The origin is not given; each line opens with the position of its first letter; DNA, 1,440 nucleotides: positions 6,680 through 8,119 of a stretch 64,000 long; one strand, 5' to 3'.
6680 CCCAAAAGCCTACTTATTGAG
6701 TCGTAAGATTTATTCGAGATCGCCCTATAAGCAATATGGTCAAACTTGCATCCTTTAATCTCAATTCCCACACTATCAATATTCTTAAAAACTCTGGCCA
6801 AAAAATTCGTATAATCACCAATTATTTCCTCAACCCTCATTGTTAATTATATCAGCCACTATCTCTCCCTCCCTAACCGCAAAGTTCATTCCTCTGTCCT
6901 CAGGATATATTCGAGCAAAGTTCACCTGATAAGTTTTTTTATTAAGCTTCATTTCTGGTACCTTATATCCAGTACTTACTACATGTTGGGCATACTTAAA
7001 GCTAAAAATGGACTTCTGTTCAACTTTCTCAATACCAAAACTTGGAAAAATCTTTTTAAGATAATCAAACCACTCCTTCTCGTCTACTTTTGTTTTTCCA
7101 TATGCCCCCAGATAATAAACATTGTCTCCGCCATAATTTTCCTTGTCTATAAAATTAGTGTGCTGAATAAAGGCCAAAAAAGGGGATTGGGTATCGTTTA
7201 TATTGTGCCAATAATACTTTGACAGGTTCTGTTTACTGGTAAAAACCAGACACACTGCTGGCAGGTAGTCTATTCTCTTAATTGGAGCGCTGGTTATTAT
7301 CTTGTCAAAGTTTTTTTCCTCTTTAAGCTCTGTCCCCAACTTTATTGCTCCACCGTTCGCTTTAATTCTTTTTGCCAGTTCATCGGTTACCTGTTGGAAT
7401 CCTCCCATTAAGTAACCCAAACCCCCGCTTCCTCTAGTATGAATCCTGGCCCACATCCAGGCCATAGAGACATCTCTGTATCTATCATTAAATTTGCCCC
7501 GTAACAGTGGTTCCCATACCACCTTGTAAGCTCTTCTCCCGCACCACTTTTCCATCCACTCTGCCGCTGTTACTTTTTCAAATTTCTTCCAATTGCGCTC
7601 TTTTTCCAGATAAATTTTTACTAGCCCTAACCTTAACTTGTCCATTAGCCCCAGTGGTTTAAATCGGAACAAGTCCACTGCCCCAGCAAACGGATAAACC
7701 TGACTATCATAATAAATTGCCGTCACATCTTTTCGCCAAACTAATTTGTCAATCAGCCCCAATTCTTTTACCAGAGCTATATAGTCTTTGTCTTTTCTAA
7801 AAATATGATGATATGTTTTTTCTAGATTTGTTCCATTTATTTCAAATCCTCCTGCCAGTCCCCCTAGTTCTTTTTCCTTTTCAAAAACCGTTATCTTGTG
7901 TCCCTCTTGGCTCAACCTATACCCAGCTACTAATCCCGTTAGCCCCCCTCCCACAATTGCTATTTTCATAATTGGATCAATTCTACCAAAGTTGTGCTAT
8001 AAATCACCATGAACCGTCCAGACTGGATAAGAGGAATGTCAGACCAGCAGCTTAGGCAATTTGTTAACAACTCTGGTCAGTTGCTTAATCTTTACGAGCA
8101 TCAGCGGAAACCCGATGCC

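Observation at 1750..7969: dTDP-rhamnose pathway and cell-envelope genes inserted into the str operon between rpsG and fusA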

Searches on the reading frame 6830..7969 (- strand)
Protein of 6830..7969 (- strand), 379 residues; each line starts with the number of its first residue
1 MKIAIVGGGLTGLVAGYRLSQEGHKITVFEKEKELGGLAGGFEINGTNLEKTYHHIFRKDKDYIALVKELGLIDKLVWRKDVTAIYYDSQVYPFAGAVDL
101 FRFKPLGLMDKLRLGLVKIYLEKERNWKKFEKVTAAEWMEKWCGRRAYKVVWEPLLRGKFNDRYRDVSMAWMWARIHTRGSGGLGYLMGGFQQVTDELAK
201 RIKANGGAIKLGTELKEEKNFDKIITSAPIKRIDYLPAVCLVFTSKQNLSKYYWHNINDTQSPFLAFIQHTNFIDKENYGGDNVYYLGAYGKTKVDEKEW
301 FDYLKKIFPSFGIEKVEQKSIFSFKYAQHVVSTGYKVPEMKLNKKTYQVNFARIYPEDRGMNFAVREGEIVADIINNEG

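Call 3: search_protein_families(library=pfam, proteins=[window:6830-7969:-], max_evalue=0.01)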
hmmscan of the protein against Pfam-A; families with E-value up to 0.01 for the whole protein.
window:6830-7969:- (379 aa): 10 families
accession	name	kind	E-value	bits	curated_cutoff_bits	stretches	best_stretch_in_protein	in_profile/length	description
PF01593.30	Amino_oxidase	-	8.9e-20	71.8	19.8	1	10-217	1-227/443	Flavin containing amine oxidoreductase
PF13450.12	NAD_binding_8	-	7.7e-13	49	21.9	1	5-65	1-63/68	NAD(P)-binding Rossmann-like domain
PF01266.30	DAO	-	2.2e-08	34.5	27.9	1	2-216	1-173/353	FAD dependent oxidoreductase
PF03486.20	HI0933_like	-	1.1e-05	25.5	50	1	2-59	2-62/244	HI0933-like protein Rossmann domain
PF00890.30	FAD_binding_2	-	3.3e-05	23.7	20.4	1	3-37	2-36/414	FAD binding domain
PF07992.20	Pyr_redox_2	-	0.00015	21.8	26.1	1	1-51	1-44/291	Pyridine nucleotide-disulphide oxidoreductase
PF12831.13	FAD_oxidored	-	0.00033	20.5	27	1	3-39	2-38/416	FAD dependent oxidoreductase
PF01946.23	Thi4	-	0.00042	20.1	26.2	1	2-40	19-58/235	Thi4 family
PF00070.33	Pyr_redox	-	0.0014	19.5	22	1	2-36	1-35/82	Pyridine nucleotide-disulphide oxidoreductase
PF01494.25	FAD_binding_3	-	0.0057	16.4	22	1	2-34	3-35/349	FAD binding domain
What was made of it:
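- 6830..7969 (-): FAD-dependent oxidoreductase of NCBIfam family NF005560 (PRK07233). Amine-oxidase superfamily with a phytoene-desaturase/protoporphyrinogen-oxidase-like fold. Found just upstream of fusA, or separated from it by a few extra genes, in every locus that extends that far. PF01593, 71.8 bits (call 3).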

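Call 4: search_protein_families(library=ncbifam, proteins=[window:6830-7969:-], max_evalue=0.01)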
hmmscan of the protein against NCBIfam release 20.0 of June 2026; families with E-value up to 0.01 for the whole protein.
window:6830-7969:- (379 aa): 62 families (the best 25 are shown)
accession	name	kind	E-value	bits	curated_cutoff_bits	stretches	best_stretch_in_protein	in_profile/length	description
NF005560.0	PRK07233.1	equivalog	1.1e-113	380.4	252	2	1-217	1-224/435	hypothetical protein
TIGR03467.1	HpnE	equivalog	2.2e-19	70.1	283.05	1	3-220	1-236/430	hydroxysqualene dehydroxylase HpnE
NF005547.0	PRK07208.1-3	equivalog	2.3e-15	56.3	380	1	2-177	6-181/465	hypothetical protein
NF005548.0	PRK07208.1-4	equivalog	6.8e-14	51.3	389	1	2-152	5-151/488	hypothetical protein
NF008841.0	PRK11883.1-1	equivalog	1.3e-12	47.4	517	1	1-90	4-96/453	protoporphyrinogen oxidase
NF005545.0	PRK07208.1-1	equivalog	1.8e-12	46.4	451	1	2-154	9-157/504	hypothetical protein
TIGR00562.1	proto_IX_ox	equivalog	3.9e-12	45.5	97.85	1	2-177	4-182/470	protoporphyrinogen oxidase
TIGR02734.1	crtI_fam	subfamily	2.8e-09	36.2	238.1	1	4-47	2-45/504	phytoene desaturase family protein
NF009410.0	PRK12771.1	subfamily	4.1e-09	35.5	516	1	2-38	140-176/566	NAD(P)-binding protein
NF005243.0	PRK06753.1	equivalog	2.2e-08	33.4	365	1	1-56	1-56/374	hypothetical protein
TIGR02732.1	zeta_caro_desat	equivalog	2.7e-08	33.2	622.15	1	2-80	1-80/474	9,9'-di-cis-zeta-carotene desaturase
TIGR02731.1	phytoene_desat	equivalog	3.5e-08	32.6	569.4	1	2-82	1-82/453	15-cis-phytoene desaturase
NF008845.0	PRK11883.1-5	equivalog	1.3e-07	30.3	560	1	2-94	6-105/468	protoporphyrinogen oxidase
TIGR01317.1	GOGAT_sm_gam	subfamily_domain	2.9e-07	29.7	447.7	1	2-52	145-194/485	glutamate synthase small subunit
NF058655.1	CrtID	equivalog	2.9e-07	29.7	640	1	3-47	1-45/478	bifunctional phytoene desaturase/3,4-desaturase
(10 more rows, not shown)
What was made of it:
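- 6830..7969 (-): NF005560, 380.4 bits against a cut-off of 252 (call 4).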

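Call 23: search_solved_structures(query=window:6830-7969:-, max_evalue=0.01)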
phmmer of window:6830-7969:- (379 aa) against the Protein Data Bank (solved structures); distinct sequences matched with E-value up to 0.01: 18.
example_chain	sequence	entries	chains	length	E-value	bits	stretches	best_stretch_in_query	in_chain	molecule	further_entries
3nrn_A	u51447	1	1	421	1.1e-08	38.3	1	1-218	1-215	uncharacterized protein PF1083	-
1sez_A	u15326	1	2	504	5.4e-06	29.4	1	2-121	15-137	Protoporphyrinogen oxidase, mitochondrial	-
7rk0_A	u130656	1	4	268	2.1e-05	27.5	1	3-38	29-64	Thiamine thiazole synthase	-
3ka7_A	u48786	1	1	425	2.9e-05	27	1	1-216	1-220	Oxidoreductase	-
3lov_A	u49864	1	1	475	0.00059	22.7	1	2-169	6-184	Protoporphyrinogen oxidase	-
7mfm_I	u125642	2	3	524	0.00082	22.2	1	2-51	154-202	Glutamate synthase (NADPH) small chain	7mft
8x38_A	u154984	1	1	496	0.0019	21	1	2-45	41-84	Decarboxylative Vanillate 1-Hydroxylase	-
8gsm_G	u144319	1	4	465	0.0025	20.7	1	2-45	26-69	4-hydroxybenzoate decarboxylase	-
1jeh_A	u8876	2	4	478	0.0025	20.6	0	2-42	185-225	DIHYDROLIPOAMIDE DEHYDROGENASE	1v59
8r2t_A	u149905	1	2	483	0.0026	20.6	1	2-45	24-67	FAD-binding domain-containing protein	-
5mog_A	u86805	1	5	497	0.0027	20.5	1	2-81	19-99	Phytoene dehydrogenase, chloroplastic/chromoplastic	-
7eme_A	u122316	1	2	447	0.0037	20.1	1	3-72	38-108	NAD(P)/FAD-dependent oxidoreductase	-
4rep_A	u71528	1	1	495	0.005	19.7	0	4-49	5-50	Gamma-carotene desaturase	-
1i8t_A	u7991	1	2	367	0.0064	19.3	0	4-69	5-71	UDP-GALACTOPYRANOSE MUTASE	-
6hk1_A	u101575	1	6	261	0.0069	19.2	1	2-41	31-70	Thiazole synthase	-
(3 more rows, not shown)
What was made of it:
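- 6830..7969 (-): PDB by sequence (call 23).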

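Call 34: find_homologous_proteins(query=window:6830-7969:-, max_evalue=1e-10)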
Query window:6830-7969:- (379 aa): 3329 proteins with E <= 1e-10 among 8000 candidates; the best 120 are listed.
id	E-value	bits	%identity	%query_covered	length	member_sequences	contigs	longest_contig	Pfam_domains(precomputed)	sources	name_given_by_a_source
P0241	1.7e-257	872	100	100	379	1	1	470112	PF01266.31,PF01593.31,PF13450.13,PF03486.21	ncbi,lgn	-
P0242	1.6e-202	691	80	98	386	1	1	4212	PF01266.31,PF01593.31,PF13450.13,PF03486.21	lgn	-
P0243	8.4e-184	630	71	99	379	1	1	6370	PF01946.24,PF01266.31,PF01593.31,PF13450.13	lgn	-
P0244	1.0e-175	603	71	99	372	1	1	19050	PF01266.31,PF01593.31,PF13450.13,PF00890.31,PF12831.14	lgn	-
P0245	1.3e-172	593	68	99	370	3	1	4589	PF01266.31,PF01593.31,PF13450.13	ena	-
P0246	3.4e-164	565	65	98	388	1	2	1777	PF01266.31,PF01593.31,PF13450.13,PF00890.31,PF07992.21,PF00070.34,PF12831.14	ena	-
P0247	7.8e-162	557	64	99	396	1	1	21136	PF01266.31,PF01593.31,PF13450.13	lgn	-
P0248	8.8e-162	557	64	100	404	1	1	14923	PF01946.24,PF01266.31,PF01593.31,PF13450.13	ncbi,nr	ncbi:NAD(P)/FAD-dependent oxidoreductase [Candidatus Shapirobacteria bacterium]|nr:NAD(P)/FAD-depend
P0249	7.0e-161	554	63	98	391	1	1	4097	PF01266.31,PF01593.31,PF13450.13,PF00890.31,PF00070.34,PF03486.21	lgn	-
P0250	3.3e-159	549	61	100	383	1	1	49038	PF01266.31,PF01593.31,PF13450.13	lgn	-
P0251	6.7e-158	544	62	99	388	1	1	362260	PF01946.24,PF01266.31,PF01593.31,PF13450.13,PF00890.31,PF07992.21,PF00070.34,PF03486.21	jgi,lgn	jgi:protoporphyrinogen oxidase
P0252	1.2e-156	540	64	98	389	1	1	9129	PF01266.31,PF01593.31,PF13450.13,PF00070.34,PF03486.21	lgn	-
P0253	7.3e-156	538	63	98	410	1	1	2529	PF01266.31,PF01593.31,PF13450.13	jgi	jgi:protoporphyrinogen oxidase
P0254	8.7e-156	537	63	96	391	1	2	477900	PF01266.31,PF01593.31,PF13450.13,PF00070.34,PF03486.21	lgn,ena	-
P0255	1.5e-155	537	63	99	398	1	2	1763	PF01266.31,PF01593.31,PF13450.13,PF00890.31,PF03486.21,PF12831.14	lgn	-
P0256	1.8e-155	536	62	99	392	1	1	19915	PF01266.31,PF01593.31,PF13450.13,PF00070.34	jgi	-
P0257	8.2e-155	534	63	99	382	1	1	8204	PF01266.31,PF01593.31,PF13450.13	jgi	-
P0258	3.6e-154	532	62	99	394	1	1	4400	PF01266.31,PF01593.31,PF13450.13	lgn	-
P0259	6.9e-154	531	60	98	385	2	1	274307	PF01266.31,PF01593.31,PF13450.13,PF00070.34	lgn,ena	-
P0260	7.0e-154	531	60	99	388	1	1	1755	PF01946.24,PF01266.31,PF01593.31,PF13450.13,PF03486.21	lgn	-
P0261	2.0e-153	530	62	98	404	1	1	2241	PF01266.31,PF01593.31,PF13450.13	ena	-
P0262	8.8e-153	528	62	99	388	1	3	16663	PF01266.31,PF01593.31,PF13450.13,PF07992.21,PF00070.34,PF03486.21,PF12831.14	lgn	-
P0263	9.1e-153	527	61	98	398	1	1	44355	PF01266.31,PF01593.31,PF13450.13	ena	-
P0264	1.3e-152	527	60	99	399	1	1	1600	PF01266.31,PF01593.31,PF13450.13,PF03486.21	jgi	-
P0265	2.3e-152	526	61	98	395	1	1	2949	PF01266.31,PF01593.31,PF13450.13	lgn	-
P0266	5.2e-152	525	59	99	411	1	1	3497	PF01266.31,PF01593.31,PF13450.13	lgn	-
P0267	8.3e-152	524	60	99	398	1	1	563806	PF01266.31,PF01593.31,PF13450.13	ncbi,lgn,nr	ncbi:FAD-dependent oxidoreductase [Candidatus Shapirobacteria bacterium]|nr:FAD-dependent oxidoreduc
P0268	8.9e-152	524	61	99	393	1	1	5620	PF01266.31,PF01593.31,PF13450.13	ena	-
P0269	9.7e-152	524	59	99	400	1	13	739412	PF01266.31,PF01593.31,PF13450.13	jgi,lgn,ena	jgi:protoporphyrinogen oxidase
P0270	1.0e-151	524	61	98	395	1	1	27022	PF01266.31,PF01593.31,PF13450.13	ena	-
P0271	1.1e-151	524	60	99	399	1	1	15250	PF01266.31,PF01593.31,PF13450.13,PF03486.21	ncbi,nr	ncbi:MAG: NAD(P)/FAD-dependent oxidoreductase [Candidatus Shapirobacteria bacterium]|nr:NAD(P)/FAD-d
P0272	1.5e-151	523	60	99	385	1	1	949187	PF01266.31,PF01593.31,PF13450.13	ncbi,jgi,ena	ncbi:MAG: FAD-dependent oxidoreductase [Candidatus Shapirobacteria bacterium]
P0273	1.6e-151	523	59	99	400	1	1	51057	PF01266.31,PF01593.31,PF13450.13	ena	-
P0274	1.7e-151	523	60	98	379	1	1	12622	PF01266.31,PF01593.31,PF13450.13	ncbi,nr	ncbi:MAG: FAD-dependent oxidoreductase [Candidatus Shapirobacteria bacterium]|nr:FAD-dependent oxido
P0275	2.2e-151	523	60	99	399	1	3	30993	PF01266.31,PF01593.31,PF13450.13,PF03486.21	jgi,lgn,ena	-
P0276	2.2e-151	523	60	96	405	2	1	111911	PF01266.31,PF01593.31,PF13450.13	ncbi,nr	ncbi:MAG TPA: NAD(P)/FAD-dependent oxidoreductase [Candidatus Methanoperedens sp.]|nr:NAD(P)/FAD-dep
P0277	2.7e-151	523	61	98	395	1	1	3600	PF01266.31,PF01593.31,PF13450.13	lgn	-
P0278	3.8e-151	522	60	98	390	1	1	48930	PF01266.31,PF01593.31,PF13450.13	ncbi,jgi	ncbi:MAG: NAD(P)/FAD-dependent oxidoreductase [Candidatus Shapirobacteria bacterium]|jgi:protoporphy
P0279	4.4e-151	522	60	100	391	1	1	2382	PF01266.31,PF01593.31,PF13450.13,PF00070.34,PF03486.21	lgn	-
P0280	4.6e-151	522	60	99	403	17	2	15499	PF01266.31,PF01593.31,PF13450.13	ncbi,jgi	-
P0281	4.6e-151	522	61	99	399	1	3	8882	PF01266.31,PF01593.31,PF13450.13,PF12831.14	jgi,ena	-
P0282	6.4e-151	521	59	99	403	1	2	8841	PF01266.31,PF01593.31,PF13450.13,PF03486.21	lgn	-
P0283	1.9e-150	520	59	96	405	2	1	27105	PF01266.31,PF01593.31,PF13450.13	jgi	-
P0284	2.5e-150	519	61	95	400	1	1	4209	PF01266.31,PF01593.31,PF13450.13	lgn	-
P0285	2.5e-150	519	61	99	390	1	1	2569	PF01266.31,PF01593.31,PF13450.13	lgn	-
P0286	2.7e-150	519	60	99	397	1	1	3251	PF01266.31,PF01593.31,PF13450.13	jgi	jgi:protoporphyrinogen oxidase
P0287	2.8e-150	519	61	96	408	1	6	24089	PF01266.31,PF00743.26,PF01593.31,PF13450.13,PF03486.21,PF12831.14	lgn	-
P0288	2.9e-150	519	59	99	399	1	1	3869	PF01266.31,PF01593.31,PF13450.13,PF03486.21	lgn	-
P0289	3.8e-150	519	60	96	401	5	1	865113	PF01266.31,PF01593.31,PF13450.13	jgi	jgi:protoporphyrinogen oxidase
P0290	4.0e-150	519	59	99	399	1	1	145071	PF01266.31,PF01593.31,PF13450.13,PF03486.21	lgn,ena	-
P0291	4.0e-150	519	61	99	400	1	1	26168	PF01266.31,PF01593.31,PF13450.13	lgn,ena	-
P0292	5.4e-150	518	61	95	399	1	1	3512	PF01266.31,PF01593.31,PF13450.13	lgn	-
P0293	5.6e-150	518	59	99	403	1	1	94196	PF01266.31,PF01593.31,PF13450.13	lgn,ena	-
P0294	6.6e-150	518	60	99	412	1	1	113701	PF01266.31,PF01593.31,PF13450.13,PF03486.21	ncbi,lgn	-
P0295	7.3e-150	518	58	98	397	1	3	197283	PF01266.31,PF01593.31,PF13450.13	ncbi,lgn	-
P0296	9.3e-150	518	60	99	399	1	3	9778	PF01266.31,PF01593.31,PF13450.13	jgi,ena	-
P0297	9.7e-150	518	60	98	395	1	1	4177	PF01266.31,PF01593.31,PF13450.13,PF00890.31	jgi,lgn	-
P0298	1.0e-149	517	59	99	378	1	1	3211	PF01266.31,PF01593.31,PF13450.13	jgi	jgi:protoporphyrinogen oxidase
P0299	1.0e-149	517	60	99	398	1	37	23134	PF01266.31,PF01593.31,PF13450.13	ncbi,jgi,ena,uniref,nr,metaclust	ncbi:hypothetical protein CO009_03215 [Candidatus Shapirobacteria bacterium CG_4_8_14_3_um_filter_35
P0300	1.2e-149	517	60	99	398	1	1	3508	PF01266.31,PF01593.31,PF13450.13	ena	-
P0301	1.3e-149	517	60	99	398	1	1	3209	PF01266.31,PF01593.31,PF13450.13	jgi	-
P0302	1.4e-149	517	60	99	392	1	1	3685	PF01266.31,PF01593.31,PF13450.13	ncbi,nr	ncbi:MAG: NAD(P)/FAD-dependent oxidoreductase [Oligoflexia bacterium]|nr:NAD(P)/FAD-dependent oxidor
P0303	1.7e-149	517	61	99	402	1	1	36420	PF01266.31,PF01593.31,PF13450.13,PF12831.14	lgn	-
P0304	1.9e-149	517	59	99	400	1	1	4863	PF01266.31,PF01593.31,PF13450.13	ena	-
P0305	2.2e-149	516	59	98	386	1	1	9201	PF01266.31,PF01593.31,PF13450.13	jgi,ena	-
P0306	2.2e-149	516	61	99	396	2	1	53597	PF01266.31,PF01593.31,PF13450.13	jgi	jgi:protoporphyrinogen oxidase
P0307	2.6e-149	516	59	99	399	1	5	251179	PF01266.31,PF01593.31,PF13450.13,PF03486.21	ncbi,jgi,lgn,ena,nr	ncbi:MAG TPA: NAD(P)/FAD-dependent oxidoreductase [Candidatus Woesebacteria bacterium]|nr:NAD(P)/FAD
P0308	2.9e-149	516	61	97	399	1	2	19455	PF01266.31,PF01593.31,PF13450.13,PF12831.14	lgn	-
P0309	3.3e-149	516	59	96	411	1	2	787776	PF01266.31,PF01593.31,PF13450.13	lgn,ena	-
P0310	3.4e-149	516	61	99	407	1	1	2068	PF01266.31,PF01593.31,PF13450.13,PF03486.21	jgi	jgi:protoporphyrinogen oxidase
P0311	4.0e-149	516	60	99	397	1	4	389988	PF01946.24,PF01266.31,PF01593.31,PF13450.13,PF00890.31,PF00070.34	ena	-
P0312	4.2e-149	515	60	99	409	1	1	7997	PF01266.31,PF01593.31,PF13450.13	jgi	-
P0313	4.2e-149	515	59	99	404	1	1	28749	PF01266.31,PF01593.31,PF13450.13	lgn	-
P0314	4.8e-149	515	62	99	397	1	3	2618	PF01266.31,PF01593.31,PF13450.13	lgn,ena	-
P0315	5.4e-149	515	59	99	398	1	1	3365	PF01266.31,PF01593.31,PF13450.13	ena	-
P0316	5.4e-149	515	59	96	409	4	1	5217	PF01266.31,PF01593.31,PF13450.13,PF03486.21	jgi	-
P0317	5.5e-149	515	59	100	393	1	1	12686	PF01266.31,PF01593.31,PF13450.13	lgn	-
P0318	5.9e-149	515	59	99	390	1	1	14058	PF01946.24,PF01266.31,PF01593.31,PF13450.13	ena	-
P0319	6.2e-149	515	59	99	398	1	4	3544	PF01266.31,PF01593.31,PF13450.13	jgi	-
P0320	8.3e-149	514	60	99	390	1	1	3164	PF01266.31,PF01593.31,PF13450.13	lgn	-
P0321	9.5e-149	514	60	98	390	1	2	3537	PF01266.31,PF01593.31,PF13450.13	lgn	-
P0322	1.2e-148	514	58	99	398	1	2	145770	PF01266.31,PF01593.31,PF13450.13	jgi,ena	-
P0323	1.6e-148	513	58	99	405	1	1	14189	PF01266.31,PF01593.31,PF13450.13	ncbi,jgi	-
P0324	1.6e-148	513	59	97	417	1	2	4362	PF01266.31,PF01593.31,PF13450.13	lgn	-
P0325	1.9e-148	513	60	98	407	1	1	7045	PF01266.31,PF01593.31,PF13450.13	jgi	jgi:protoporphyrinogen oxidase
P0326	2.9e-148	513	59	95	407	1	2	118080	PF01266.31,PF01593.31,PF13450.13,PF12831.14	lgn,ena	-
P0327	2.9e-148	513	59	95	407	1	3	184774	PF01266.31,PF01593.31,PF13450.13,PF12831.14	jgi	jgi:protoporphyrinogen oxidase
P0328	3.3e-148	512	59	99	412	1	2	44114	PF01946.24,PF01266.31,PF01593.31,PF13450.13,PF00070.34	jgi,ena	-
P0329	3.4e-148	512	59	99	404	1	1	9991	PF01266.31,PF01593.31,PF13450.13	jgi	-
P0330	4.1e-148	512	58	99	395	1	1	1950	PF01946.24,PF01266.31,PF01593.31,PF13450.13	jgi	jgi:protoporphyrinogen oxidase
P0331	4.4e-148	512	60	99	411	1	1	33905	PF01946.24,PF01266.31,PF01593.31,PF13450.13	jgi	jgi:protoporphyrinogen oxidase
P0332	4.9e-148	512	60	94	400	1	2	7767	PF01593.31,PF13450.13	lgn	-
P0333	5.8e-148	512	61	98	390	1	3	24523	PF01266.31,PF01593.31,PF13450.13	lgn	-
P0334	8.1e-148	511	60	97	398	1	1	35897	PF01266.31,PF01593.31,PF13450.13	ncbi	-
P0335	1.0e-147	511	60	99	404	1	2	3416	PF01266.31,PF01593.31,PF13450.13,PF12831.14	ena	-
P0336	1.1e-147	511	60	99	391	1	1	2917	PF01266.31,PF01593.31,PF13450.13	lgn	-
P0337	1.8e-147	510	59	95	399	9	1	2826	PF01266.31,PF01593.31,PF13450.13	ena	-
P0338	1.9e-147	510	61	98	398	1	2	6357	PF01266.31,PF01593.31,PF13450.13,PF12831.14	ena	-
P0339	2.0e-147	510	59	99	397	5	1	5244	PF01266.31,PF01593.31,PF13450.13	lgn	-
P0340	2.3e-147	510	61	99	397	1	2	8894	PF01266.31,PF01593.31,PF13450.13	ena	-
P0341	2.3e-147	510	61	99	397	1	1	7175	PF01266.31,PF01593.31,PF13450.13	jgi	-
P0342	2.5e-147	510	60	99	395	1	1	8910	PF01266.31,PF01593.31,PF13450.13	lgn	-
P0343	5.6e-147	508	59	99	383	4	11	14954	PF01946.24,PF01266.31,PF01593.31,PF13450.13,PF00890.31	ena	-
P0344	5.7e-147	508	59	98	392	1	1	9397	PF01266.31,PF01593.31,PF13450.13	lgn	-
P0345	6.2e-147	508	58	99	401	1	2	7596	PF01266.31,PF01593.31,PF13450.13,PF00070.34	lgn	-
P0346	6.4e-147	508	59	98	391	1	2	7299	PF01266.31,PF01593.31,PF13450.13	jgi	-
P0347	1.2e-146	507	57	98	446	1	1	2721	PF01266.31,PF01593.31,PF13450.13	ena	-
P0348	2.1e-146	507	58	94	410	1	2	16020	PF01266.31,PF01593.31,PF13450.13,PF12831.14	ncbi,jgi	ncbi:MAG: NAD(P)/FAD-dependent oxidoreductase [Candidatus Shapirobacteria bacterium]|jgi:protoporphy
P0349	2.6e-146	506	59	99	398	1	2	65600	PF01946.24,PF01266.31,PF01593.31,PF13450.13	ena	-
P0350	2.9e-146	506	60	99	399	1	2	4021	PF01266.31,PF01593.31,PF13450.13,PF03486.21,PF12831.14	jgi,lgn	-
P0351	8.5e-146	505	59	98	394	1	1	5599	PF01593.31,PF13450.13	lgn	-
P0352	1.2e-145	504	60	99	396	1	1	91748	PF01266.31,PF01593.31,PF13450.13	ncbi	-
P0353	1.4e-145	504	57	99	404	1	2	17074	PF01946.24,PF01266.31,PF01593.31,PF13450.13,PF00070.34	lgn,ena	-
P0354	2.9e-145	503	60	99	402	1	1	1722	PF01266.31,PF00743.26,PF01593.31,PF13450.13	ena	-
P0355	3.0e-145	503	60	96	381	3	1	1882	PF01593.31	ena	-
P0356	5.4e-145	502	58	99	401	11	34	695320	PF01946.24,PF01266.31,PF01593.31,PF13450.13,PF00890.31,PF00070.34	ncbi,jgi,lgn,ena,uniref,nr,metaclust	ncbi:hypothetical protein A2574_01090 [Candidatus Shapirobacteria bacterium RIFOXYD1_FULL_38_32]|uni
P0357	5.7e-145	502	62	95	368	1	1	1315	PF01593.31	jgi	jgi:protoporphyrinogen oxidase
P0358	8.5e-145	501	61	95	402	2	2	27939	PF01593.31,PF13450.13,PF12831.14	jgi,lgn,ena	-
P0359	2.0e-144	500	57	99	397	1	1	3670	PF01946.24,PF01266.31,PF01593.31,PF13450.13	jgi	jgi:protoporphyrinogen oxidase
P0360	2.2e-144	500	57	100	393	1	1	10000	PF01266.31,PF01593.31,PF13450.13,PF00070.34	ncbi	-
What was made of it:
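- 6830..7969 (-): Orthologues are 57-80% identical (call 34).
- Tried and rejected: Third homologue search, with the flavoprotein (call 34).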

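Call 75: predict_structure(alignment_id=A4)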
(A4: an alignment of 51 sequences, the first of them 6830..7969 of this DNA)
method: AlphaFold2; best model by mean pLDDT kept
length: 379 residues; sequences in the alignment: 51
mean_pLDDT: 91.4   pTM: 0.89
mean pLDDT of the five models: 91.4, 90.0, 90.0, 88.4, 83.7
residues with pLDDT >= 90: 270; 70-90: 104; 50-70: 5; < 50: 0
segments of 3 or more residues with pLDDT < 50: none
pLDDT, mean of each block of 10 residues (from residue 1): 96 98 98 89 88 88 96 93 88 84 91 91 91 95 94 90 94 82 82 96 98 93 95 92 94 86 90 86 94 93 94 95 92 90 94 79 93 90
secondary structure, 60 per line:
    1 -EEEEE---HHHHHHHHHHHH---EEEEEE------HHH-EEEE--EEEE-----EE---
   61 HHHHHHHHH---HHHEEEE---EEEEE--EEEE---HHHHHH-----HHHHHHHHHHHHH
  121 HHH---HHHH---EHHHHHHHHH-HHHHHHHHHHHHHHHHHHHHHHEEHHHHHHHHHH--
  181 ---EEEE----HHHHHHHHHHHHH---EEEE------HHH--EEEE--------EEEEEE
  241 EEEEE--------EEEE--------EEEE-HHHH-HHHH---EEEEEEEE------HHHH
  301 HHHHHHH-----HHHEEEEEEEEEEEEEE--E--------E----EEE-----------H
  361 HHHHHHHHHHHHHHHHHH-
elements in order: E2-6 H10-21 E25-30 E41-44 E47-50 H61-69 E76-79 E83-87 E90-93 H97-102 H108-123 H127-130 H135-143 H145-166 H169-178 E184-187 H192-204 E208-211 E223-226 E235-245 E254-257 E266-269 H271-274 H276-279 E283-290 H297-307 E316-329 E346-348 H360-378
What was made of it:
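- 6830..7969 (-): AlphaFold2 model, pLDDT 91.4 (call 75).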
